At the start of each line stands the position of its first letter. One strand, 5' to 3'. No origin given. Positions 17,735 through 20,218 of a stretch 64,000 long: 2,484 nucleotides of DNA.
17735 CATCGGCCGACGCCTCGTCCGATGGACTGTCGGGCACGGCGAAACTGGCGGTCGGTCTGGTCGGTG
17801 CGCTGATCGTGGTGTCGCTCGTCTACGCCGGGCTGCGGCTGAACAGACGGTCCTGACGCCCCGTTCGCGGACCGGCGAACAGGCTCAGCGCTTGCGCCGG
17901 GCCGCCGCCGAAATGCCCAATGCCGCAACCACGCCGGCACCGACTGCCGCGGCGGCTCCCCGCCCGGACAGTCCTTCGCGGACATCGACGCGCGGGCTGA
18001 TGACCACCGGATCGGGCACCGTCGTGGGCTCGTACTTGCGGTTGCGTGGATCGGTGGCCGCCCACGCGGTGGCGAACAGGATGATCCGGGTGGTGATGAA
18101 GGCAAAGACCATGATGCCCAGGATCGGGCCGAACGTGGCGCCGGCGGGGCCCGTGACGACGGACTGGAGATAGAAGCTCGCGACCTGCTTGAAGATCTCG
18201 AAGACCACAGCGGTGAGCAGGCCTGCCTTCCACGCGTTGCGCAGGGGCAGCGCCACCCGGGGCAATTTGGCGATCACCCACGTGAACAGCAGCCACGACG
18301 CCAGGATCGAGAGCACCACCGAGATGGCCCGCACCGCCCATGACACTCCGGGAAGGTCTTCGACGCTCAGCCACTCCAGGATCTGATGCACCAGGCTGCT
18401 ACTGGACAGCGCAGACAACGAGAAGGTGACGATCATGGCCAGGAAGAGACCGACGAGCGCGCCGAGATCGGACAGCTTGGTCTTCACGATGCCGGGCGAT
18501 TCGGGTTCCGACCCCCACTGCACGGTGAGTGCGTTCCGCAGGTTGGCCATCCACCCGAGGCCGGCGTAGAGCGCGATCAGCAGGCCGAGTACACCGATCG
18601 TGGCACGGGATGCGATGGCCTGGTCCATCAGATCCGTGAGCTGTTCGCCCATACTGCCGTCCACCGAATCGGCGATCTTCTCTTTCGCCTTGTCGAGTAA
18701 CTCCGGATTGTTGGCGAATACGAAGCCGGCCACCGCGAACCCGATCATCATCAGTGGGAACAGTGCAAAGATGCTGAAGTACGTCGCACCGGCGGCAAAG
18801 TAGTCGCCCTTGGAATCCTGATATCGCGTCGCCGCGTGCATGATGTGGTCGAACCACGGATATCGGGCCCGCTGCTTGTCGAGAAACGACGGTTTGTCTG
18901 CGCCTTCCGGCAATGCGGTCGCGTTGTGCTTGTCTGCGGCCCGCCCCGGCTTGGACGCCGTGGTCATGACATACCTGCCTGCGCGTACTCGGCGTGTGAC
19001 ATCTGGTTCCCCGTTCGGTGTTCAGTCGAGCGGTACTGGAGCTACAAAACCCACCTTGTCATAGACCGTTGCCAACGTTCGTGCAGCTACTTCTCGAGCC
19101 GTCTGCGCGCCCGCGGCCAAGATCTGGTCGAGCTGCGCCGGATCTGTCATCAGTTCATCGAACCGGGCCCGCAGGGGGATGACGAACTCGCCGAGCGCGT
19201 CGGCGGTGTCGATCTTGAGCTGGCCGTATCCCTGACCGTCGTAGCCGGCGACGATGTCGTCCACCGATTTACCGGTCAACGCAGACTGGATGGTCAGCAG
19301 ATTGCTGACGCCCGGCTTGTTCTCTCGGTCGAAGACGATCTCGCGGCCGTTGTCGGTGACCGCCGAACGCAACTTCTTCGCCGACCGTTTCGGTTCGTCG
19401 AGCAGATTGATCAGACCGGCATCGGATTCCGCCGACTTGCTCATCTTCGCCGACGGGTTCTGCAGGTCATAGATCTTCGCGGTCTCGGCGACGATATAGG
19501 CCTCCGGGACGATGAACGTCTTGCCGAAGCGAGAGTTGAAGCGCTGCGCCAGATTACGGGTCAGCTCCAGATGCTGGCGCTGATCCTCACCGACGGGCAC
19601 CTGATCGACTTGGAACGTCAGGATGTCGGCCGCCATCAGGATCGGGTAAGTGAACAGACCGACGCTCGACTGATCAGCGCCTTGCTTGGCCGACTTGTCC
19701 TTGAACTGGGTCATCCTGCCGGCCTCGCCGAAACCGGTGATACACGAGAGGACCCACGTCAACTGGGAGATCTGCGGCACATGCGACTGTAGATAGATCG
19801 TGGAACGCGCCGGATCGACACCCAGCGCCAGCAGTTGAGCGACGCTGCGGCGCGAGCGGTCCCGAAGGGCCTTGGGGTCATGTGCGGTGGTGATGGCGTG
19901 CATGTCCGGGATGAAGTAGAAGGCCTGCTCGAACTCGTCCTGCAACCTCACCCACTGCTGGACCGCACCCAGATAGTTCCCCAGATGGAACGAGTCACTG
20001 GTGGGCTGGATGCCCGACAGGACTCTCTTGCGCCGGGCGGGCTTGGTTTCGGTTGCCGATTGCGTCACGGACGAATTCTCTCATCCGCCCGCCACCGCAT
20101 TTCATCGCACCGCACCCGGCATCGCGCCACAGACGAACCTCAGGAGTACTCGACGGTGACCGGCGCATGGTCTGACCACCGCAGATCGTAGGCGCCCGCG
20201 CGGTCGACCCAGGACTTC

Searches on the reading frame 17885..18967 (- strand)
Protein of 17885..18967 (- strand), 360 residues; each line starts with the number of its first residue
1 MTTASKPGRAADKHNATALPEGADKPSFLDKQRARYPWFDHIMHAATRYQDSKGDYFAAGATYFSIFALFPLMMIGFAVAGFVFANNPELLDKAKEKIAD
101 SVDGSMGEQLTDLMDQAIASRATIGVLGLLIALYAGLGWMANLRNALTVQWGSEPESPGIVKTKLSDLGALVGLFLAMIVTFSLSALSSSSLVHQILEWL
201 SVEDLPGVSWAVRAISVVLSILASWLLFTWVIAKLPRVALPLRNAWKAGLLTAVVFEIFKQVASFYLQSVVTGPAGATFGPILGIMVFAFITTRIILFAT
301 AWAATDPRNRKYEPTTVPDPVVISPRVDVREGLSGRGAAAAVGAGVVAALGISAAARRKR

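Call 75: search_protein_families(library=pfam, proteins=[window:17885-18967:-], max_evalue=0.001)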
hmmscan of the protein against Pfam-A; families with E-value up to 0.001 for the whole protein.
window:17885-18967:- (360 aa): 1 family
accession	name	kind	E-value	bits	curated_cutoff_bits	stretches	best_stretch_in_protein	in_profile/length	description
PF03631.20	Virul_fac_BrkB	-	1.3e-43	150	33.7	1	52-305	3-254/259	Virulence factor BrkB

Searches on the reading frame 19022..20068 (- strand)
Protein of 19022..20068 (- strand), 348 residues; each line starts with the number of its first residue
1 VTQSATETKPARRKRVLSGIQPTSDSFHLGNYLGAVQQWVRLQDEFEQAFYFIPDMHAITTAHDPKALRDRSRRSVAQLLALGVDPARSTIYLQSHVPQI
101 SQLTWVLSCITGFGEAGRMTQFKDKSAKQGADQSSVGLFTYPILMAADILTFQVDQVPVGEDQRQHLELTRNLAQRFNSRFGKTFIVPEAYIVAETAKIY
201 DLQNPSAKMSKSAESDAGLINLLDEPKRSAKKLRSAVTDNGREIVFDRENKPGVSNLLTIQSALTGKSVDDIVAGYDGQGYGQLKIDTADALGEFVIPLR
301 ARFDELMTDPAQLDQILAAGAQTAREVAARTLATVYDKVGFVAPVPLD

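Call 75: search_protein_families(library=pfam, proteins=[window:19022-20068:-], max_evalue=0.001)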
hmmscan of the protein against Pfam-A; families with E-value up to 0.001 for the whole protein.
window:19022-20068:- (348 aa): 1 family
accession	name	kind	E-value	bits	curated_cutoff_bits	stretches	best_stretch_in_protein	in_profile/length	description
PF00579.31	tRNA-synt_1b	-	3.5e-73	246.9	21.1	1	12-295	4-290/292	tRNA synthetases class I (W and Y)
